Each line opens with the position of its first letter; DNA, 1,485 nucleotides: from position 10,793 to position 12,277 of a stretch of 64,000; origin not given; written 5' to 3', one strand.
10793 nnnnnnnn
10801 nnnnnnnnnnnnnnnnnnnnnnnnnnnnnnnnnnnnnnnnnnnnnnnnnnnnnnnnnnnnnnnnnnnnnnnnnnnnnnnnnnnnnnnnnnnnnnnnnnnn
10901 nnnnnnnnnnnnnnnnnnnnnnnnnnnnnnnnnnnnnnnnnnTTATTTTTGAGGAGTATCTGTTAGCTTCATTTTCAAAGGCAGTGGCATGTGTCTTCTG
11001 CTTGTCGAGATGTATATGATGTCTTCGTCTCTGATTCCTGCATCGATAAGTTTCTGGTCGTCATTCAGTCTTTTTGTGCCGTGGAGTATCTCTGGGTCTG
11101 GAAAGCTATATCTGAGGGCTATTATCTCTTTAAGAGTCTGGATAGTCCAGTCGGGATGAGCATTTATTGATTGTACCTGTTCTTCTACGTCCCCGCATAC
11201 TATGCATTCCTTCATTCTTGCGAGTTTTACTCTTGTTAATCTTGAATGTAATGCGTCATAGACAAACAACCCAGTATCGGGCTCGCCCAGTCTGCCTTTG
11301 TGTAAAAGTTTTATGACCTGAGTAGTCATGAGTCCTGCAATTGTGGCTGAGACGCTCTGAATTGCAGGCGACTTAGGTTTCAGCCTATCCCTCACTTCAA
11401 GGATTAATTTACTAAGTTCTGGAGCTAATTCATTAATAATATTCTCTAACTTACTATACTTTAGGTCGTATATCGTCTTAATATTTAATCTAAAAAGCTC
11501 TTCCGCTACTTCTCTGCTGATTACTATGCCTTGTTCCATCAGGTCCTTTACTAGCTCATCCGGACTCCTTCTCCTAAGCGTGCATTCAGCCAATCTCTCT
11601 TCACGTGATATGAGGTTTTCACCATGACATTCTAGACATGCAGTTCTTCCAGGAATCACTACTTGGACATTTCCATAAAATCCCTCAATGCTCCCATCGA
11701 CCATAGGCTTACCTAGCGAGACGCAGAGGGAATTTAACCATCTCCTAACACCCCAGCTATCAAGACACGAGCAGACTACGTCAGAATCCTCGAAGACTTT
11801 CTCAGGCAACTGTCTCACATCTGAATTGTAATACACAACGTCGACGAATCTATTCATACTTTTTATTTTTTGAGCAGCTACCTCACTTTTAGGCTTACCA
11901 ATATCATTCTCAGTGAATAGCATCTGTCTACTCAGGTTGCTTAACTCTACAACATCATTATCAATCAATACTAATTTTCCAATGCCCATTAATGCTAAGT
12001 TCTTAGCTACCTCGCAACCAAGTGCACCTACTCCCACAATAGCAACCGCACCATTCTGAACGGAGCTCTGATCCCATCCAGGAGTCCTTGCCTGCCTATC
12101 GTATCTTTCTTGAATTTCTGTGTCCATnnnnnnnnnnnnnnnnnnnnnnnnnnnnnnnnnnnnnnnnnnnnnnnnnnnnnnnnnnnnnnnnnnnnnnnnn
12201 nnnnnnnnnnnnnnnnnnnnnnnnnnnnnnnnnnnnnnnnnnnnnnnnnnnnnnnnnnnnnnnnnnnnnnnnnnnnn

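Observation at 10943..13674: Compact eukaryote-type ubiquitin-like conjugation cassette: Ubl-E2-E1 operon facing a divergent Rpn11-like JAMM isopeptidase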

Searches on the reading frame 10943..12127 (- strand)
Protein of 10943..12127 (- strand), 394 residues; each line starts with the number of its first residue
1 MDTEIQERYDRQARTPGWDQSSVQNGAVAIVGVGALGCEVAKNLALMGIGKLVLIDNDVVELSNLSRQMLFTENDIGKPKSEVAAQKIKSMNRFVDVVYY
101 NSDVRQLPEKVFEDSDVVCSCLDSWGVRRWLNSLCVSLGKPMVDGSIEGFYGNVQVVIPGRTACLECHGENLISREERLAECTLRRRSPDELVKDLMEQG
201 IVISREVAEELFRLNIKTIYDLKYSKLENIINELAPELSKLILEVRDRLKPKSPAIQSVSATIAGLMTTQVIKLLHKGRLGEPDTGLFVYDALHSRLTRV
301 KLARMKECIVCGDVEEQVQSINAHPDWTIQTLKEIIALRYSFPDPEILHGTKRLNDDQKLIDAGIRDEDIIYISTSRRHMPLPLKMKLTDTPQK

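Call 3: search_protein_families(library=pfam, proteins=[window:10943-12127:-], max_evalue=1)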
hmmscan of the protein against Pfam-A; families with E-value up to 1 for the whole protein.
window:10943-12127:- (394 aa): 5 families
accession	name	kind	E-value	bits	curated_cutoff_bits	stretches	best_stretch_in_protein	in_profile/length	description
PF00899.27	ThiF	-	5.2e-62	209.5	28.1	1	10-308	2-236/238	ThiF family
PF00240.29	ubiquitin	-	0.0014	18.8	25.4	1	322-376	14-70/72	Ubiquitin family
PF02826.25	2-Hacid_dh_C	-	0.017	14.9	25.1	1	9-56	14-66/178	D-isomer specific 2-hydroxyacid dehydrogenase, NAD binding domain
PF02254.24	TrkA_N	-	0.038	14.7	23.8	1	28-68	1-40/116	TrkA-N domain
PF00070.33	Pyr_redox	-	0.38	11.7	22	1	28-49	2-23/82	Pyridine nucleotide-disulphide oxidoreductase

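Call 4: search_protein_families(library=ncbifam, proteins=[window:10943-12127:-], max_evalue=1)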
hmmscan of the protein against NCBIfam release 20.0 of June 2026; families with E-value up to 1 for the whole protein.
window:10943-12127:- (394 aa): 29 families (the best 25 are shown)
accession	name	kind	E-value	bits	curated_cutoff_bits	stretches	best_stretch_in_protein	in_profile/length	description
TIGR02356.1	adenyl_thiF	equivalog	2.8e-39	134.6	275.25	1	8-171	1-168/203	thiazole biosynthesis adenylyltransferase ThiF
NF006444.0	PRK08762.1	equivalog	1.7e-38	132.2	449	2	3-167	122-293/387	molybdopterin-synthase adenylyltransferase MoeB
NF004281.0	PRK05690.1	subfamily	5.1e-37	127.4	266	2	6-161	10-169/250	molybdopterin-synthase adenylyltransferase MoeB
NF006204.0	PRK08328.1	equivalog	1.3e-35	123.1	339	1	6-165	7-169/231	hypothetical protein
NF047750.1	SAMPActivE1UbaA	equivalog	1.2e-32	113.3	450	2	20-167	27-174/270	SAMP-activating enzyme E1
TIGR01408.1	Ube1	subfamily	1.2e-31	109.4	750.05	1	7-218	400-613/1008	ubiquitin-activating enzyme E1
TIGR02355.1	moeB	equivalog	5.4e-31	107.8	376.55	2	8-158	4-158/240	molybdopterin-synthase adenylyltransferase MoeB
NF009123.0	PRK12475.1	subfamily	8e-31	107.5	510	1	6-171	2-173/338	MoeB/ThiF family adenylyltransferase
NF005902.0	PRK07878.1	equivalog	1.2e-27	96.8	647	2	8-157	22-175/392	adenylyltransferase/sulfurtransferase MoeZ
NF004111.0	PRK05600.1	equivalog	2.4e-26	92.7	437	2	3-157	16-174/371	ThiF family adenylyltransferase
NF006395.0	PRK08644.1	equivalog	2.7e-25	89.2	159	1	20-146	25-153/215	sulfur carrier protein ThiS adenylyltransferase ThiF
TIGR02354.1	thiF_fam2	equivalog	2e-23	83.3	152.2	1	22-124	18-120/200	thiamine biosynthesis protein ThiF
NF005646.0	PRK07411.1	equivalog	1.6e-22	80.2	633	1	20-156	33-170/390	molybdopterin-synthase adenylyltransferase MoeB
NF006077.0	PRK08223.1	equivalog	1.1e-16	60.7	266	1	19-159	22-165/296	hypothetical protein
NF058523.1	6A-MBL_cap2_3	equivalog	1.5e-14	53.5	320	1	24-110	297-381/665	anti-phage 6A-MBL system cap2_3 protein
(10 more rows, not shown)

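Call 30: search_solved_structures(query=window:10943-12127:-, max_evalue=1e-15, show_alignments=2)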
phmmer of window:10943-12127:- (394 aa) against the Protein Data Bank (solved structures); distinct sequences matched with E-value up to 1e-15: 50.
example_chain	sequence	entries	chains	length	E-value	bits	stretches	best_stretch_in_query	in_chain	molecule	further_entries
6nya_A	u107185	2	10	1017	9.3e-43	149.8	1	5-186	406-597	Ubiquitin-activating enzyme E1 1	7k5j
3cmm_A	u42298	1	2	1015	1.1e-42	149.6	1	5-186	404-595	Ubiquitin-activating enzyme E1 1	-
5l6h_A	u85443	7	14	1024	1.1e-42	149.6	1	5-186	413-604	Ubiquitin-activating enzyme E1 1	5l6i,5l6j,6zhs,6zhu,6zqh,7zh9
4nnj_A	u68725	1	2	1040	1.2e-42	149.5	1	5-186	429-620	Ubiquitin-activating enzyme E1 1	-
5tr4_A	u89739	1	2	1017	1.3e-41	146.1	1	5-186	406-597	Ubiquitin-activating enzyme E1 1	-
6zht_C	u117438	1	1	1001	2.5e-41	145.1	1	5-186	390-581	Ubiquitin-activating enzyme E1 1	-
8se9_A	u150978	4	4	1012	1.6e-37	132.6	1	8-221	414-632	Ubiquitin-like modifier-activating enzyme 7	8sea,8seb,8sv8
8oif_A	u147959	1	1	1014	1.6e-37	132.6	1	8-221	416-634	Ubiquitin-like modifier-activating enzyme 7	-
9qgg_B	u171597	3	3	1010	6.5e-36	127.3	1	6-186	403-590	E1 ubiquitin-activating enzyme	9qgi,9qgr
9mc4_A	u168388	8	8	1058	2e-35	125.7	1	5-186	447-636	Ubiquitin-like modifier-activating enzyme 1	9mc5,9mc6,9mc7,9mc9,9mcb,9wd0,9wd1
6dc6_A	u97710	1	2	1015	6.6e-35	124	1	5-163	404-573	Ubiquitin-like modifier-activating enzyme 1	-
4ii2_A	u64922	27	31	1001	1.3e-33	119.7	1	8-219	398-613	Ubiquitin-activating enzyme E1 1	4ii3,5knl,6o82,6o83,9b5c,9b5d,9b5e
9jtc_A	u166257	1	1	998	1.8e-32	116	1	8-166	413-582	UBA7 protein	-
5um6_A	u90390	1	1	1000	1.8e-32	115.9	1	8-216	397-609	Ubiquitin-activating enzyme E1 1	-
3dbr_B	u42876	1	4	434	1.6e-31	112.8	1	27-170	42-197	NEDD8-activating enzyme E1 catalytic subunit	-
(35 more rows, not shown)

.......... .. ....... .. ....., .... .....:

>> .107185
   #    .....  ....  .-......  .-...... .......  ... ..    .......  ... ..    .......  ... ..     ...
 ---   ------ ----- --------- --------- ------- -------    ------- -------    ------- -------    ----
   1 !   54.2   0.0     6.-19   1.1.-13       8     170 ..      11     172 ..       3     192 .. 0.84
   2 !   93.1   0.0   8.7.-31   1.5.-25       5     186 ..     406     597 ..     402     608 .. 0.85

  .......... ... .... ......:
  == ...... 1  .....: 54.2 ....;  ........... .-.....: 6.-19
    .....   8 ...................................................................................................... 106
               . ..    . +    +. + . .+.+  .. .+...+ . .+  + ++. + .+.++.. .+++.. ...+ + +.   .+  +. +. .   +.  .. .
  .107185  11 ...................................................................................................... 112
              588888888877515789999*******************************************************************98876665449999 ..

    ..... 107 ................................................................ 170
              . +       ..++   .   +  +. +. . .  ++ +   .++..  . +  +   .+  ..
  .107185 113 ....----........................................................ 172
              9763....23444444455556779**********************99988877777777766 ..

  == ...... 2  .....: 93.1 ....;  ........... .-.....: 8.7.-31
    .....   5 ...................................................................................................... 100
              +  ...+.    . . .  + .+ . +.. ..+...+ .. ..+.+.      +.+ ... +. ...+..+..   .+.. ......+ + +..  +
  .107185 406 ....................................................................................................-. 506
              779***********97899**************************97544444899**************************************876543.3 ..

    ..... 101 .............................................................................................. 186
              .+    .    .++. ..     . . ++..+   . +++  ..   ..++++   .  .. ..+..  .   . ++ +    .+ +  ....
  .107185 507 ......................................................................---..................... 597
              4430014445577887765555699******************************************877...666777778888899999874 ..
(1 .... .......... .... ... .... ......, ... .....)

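Call 36: find_homologous_proteins(query=window:10943-12127:-, max_evalue=1e-20)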
Query window:10943-12127:- (394 aa): 465 proteins with E <= 1e-20 among 4562 candidates; the best 120 are listed.
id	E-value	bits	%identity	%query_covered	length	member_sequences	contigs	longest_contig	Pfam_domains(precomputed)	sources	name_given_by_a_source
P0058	4.1e-260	880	100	100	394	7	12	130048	PF00899.28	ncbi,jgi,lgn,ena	ncbi:MAG: ThiF family adenylyltransferase [Nitrososphaerota archaeon]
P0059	7.6e-230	780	86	100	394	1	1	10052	PF00899.28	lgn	-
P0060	6.7e-222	754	84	98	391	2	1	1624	PF00899.28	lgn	-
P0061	2.1e-218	743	82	100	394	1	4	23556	PF00899.28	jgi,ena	jgi:molybdopterin/thiamine biosynthesis adenylyltransferase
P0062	9.0e-218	741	82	100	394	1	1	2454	PF00899.28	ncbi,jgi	-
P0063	6.1e-217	738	82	100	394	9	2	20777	PF00899.28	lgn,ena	-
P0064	7.1e-216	734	82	98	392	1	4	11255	PF00240.30,PF00899.28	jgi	jgi:ubiquitin-activating enzyme E1 C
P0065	1.8e-215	733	82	98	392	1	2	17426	PF00240.30,PF00899.28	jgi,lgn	jgi:ubiquitin-activating enzyme E1 C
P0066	3.2e-215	732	82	98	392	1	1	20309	PF00240.30,PF00899.28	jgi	jgi:ubiquitin-activating enzyme E1 C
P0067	3.3e-215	732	82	98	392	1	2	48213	PF00240.30,PF00899.28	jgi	jgi:molybdopterin/thiamine biosynthesis adenylyltransferase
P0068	1.3e-214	730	82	98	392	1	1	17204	PF00240.30,PF00899.28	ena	-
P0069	2.4e-214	729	82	98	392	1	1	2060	PF00240.30,PF00899.28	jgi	jgi:ubiquitin-activating enzyme E1 C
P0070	6.6e-214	728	82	98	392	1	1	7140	PF00240.30,PF00899.28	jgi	-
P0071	8.0e-214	728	82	98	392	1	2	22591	PF00240.30,PF00899.28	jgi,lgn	jgi:ubiquitin-activating enzyme E1 C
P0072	9.3e-214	727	82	98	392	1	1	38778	PF00240.30,PF00899.28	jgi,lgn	jgi:ubiquitin-activating enzyme E1 C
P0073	1.8e-213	727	81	98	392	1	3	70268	PF00240.30,PF00899.28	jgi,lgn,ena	jgi:ubiquitin-activating enzyme E1 C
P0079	1.6e-146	506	58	98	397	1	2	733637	PF00240.30,PF00899.28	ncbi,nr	ncbi:MAG: ThiF family adenylyltransferase [Aigarchaeota archaeon]|nr:ThiF family adenylyltransferase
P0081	8.7e-143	494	58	97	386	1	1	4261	PF00240.30,PF00899.28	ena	-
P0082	9.2e-143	494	56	97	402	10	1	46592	PF00240.30,PF00899.28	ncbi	-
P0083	1.2e-142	493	58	97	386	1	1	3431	PF00240.30,PF00899.28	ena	-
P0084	1.6e-142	493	58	97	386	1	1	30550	PF00240.30,PF00899.28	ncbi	-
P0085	2.7e-142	492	56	99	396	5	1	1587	PF00240.30,PF00899.28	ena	-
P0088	8.4e-142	491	56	98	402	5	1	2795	PF00240.30,PF00899.28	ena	-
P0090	2.8e-141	489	57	98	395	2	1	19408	PF00240.30,PF00899.28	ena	-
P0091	6.4e-141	488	56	98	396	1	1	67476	PF00240.30,PF00899.28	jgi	-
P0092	1.3e-140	487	55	99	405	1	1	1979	PF00240.30,PF00899.28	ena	-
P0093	1.6e-140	486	55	99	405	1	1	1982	PF00240.30,PF00899.28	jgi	-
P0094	2.1e-140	486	57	97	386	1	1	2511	PF00240.30,PF00899.28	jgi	-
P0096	4.1e-140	485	57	97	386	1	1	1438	PF00240.30,PF00899.28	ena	-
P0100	3.2e-139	482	57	97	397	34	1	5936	PF00240.30,PF00899.28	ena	-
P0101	3.8e-139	482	56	97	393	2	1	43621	PF00240.30,PF00899.28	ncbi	-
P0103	5.6e-139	481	54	99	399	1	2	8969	PF00240.30,PF00899.28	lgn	-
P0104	1.2e-138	480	55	97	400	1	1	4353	PF00240.30,PF00899.28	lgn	-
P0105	3.4e-137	476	55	97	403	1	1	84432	PF00240.30,PF00899.28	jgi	-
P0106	5.4e-137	475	56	97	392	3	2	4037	PF00240.30,PF00899.28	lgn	-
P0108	2.5e-136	473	55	99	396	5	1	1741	PF00240.30,PF00899.28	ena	-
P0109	2.8e-136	472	55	98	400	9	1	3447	PF00240.30,PF00899.28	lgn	-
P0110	3.3e-136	472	53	98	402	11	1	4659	PF00240.30,PF00899.28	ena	-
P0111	4.1e-136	472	57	97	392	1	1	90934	PF00240.30,PF00899.28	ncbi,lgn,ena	-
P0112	8.8e-136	471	55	97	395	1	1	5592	PF00240.30,PF00899.28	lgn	-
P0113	8.8e-136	471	55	97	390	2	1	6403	PF00240.30,PF00899.28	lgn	-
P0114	2.0e-135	470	54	98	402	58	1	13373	PF00240.30,PF00899.28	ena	-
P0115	2.2e-135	470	55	97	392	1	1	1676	PF00240.30,PF00899.28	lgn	-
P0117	2.8e-135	469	55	97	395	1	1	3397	PF00240.30,PF00899.28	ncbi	ncbi:MAG: ThiF family adenylyltransferase [Nitrososphaerota archaeon]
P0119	3.2e-135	469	55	97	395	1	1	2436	PF00240.30,PF00899.28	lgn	-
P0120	3.9e-135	469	55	97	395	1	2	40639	PF00240.30,PF00899.28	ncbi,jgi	ncbi:MAG: ThiF family adenylyltransferase [Nitrososphaerota archaeon]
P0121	3.9e-135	469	54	97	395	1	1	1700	PF00240.30,PF00899.28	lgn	-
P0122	4.2e-135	469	55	97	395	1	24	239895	PF00240.30,PF00899.28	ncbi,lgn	ncbi:MAG: ThiF family adenylyltransferase [Nitrososphaerota archaeon]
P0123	4.4e-135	469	55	97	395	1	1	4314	PF00240.30,PF00899.28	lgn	-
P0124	4.4e-135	469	54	97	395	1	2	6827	PF00240.30,PF00899.28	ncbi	ncbi:MAG: ThiF family adenylyltransferase [Nitrososphaerota archaeon]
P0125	5.3e-135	468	54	97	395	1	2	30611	PF00240.30,PF00899.28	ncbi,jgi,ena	ncbi:MAG: ThiF family adenylyltransferase [Nitrososphaerota archaeon]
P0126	5.7e-135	468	54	97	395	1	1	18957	PF00240.30,PF00899.28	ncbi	ncbi:MAG: ThiF family adenylyltransferase [Nitrososphaerota archaeon]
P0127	6.0e-135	468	54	97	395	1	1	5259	PF00240.30,PF00899.28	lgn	-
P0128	6.5e-135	468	54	97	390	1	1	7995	PF00240.30,PF00899.28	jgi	-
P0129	1.1e-134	467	54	97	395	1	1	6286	PF00240.30,PF00899.28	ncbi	ncbi:MAG: ThiF family adenylyltransferase [Nitrososphaerota archaeon]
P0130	1.2e-134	467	54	97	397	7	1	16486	PF00240.30,PF00899.28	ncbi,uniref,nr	ncbi:MAG TPA: hypothetical protein EYH45_02075 [Candidatus Caldiarchaeum subterraneum]|uniref:Ubiqui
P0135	5.0e-134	465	54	97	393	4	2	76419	PF00240.30,PF00899.28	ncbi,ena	-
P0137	1.4e-133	464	55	95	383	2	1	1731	PF00240.30,PF00899.28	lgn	-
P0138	7.3e-133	461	55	96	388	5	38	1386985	PF00240.30,PF00899.28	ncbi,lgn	ncbi:MAG: ThiF family adenylyltransferase [Nitrososphaerota archaeon]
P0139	8.1e-133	461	55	97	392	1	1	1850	PF00240.30,PF00899.28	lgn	-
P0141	2.7e-132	459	52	98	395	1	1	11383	PF00240.30,PF00899.28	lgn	-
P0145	9.5e-132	458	53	96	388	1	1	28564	PF00240.30,PF00899.28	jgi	-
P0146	1.1e-131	457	54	96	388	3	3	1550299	PF00240.30,PF00899.28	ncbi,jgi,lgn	jgi:ubiquitin-activating enzyme E1 C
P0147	1.7e-131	457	53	99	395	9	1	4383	PF00240.30,PF00899.28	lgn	-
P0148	2.1e-131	456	54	97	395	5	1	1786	PF00240.30,PF00899.28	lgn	-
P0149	2.5e-131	456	54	96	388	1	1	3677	PF00240.30,PF00899.28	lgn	-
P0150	3.0e-131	456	55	94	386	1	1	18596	PF00240.30,PF00899.28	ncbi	ncbi:MAG: ThiF family adenylyltransferase [Nitrososphaerota archaeon]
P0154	6.6e-130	452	55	96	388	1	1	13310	PF00240.30,PF00899.28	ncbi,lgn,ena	-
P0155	9.3e-130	451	53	98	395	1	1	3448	PF00240.30,PF00899.28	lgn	-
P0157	1.1e-128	447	52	98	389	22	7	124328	PF00240.30,PF00899.28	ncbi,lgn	ncbi:MAG: ThiF family adenylyltransferase [Nitrososphaerota archaeon]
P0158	2.2e-128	447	55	95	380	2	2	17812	PF00240.30,PF00899.28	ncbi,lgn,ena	-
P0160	1.8e-127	444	52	96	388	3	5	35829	PF00240.30,PF00899.28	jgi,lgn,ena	-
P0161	2.4e-127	443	52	100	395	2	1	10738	PF00240.30,PF00899.28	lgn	-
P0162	3.1e-127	443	52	96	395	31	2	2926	PF00240.30,PF00899.28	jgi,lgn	jgi:ubiquitin-activating enzyme E1 C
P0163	6.4e-127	442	52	97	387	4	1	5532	PF00240.30,PF00899.28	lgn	-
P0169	5.5e-126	439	55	92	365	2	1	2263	PF00240.30,PF00899.28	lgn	-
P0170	8.0e-126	438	53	96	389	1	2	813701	PF00240.30,PF00899.28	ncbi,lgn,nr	ncbi:MAG: ThiF family adenylyltransferase [Nitrososphaerota archaeon]|nr:ThiF family adenylyltransfe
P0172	1.9e-125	437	50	98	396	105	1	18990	PF00240.30,PF00899.28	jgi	jgi:ubiquitin-activating enzyme E1 C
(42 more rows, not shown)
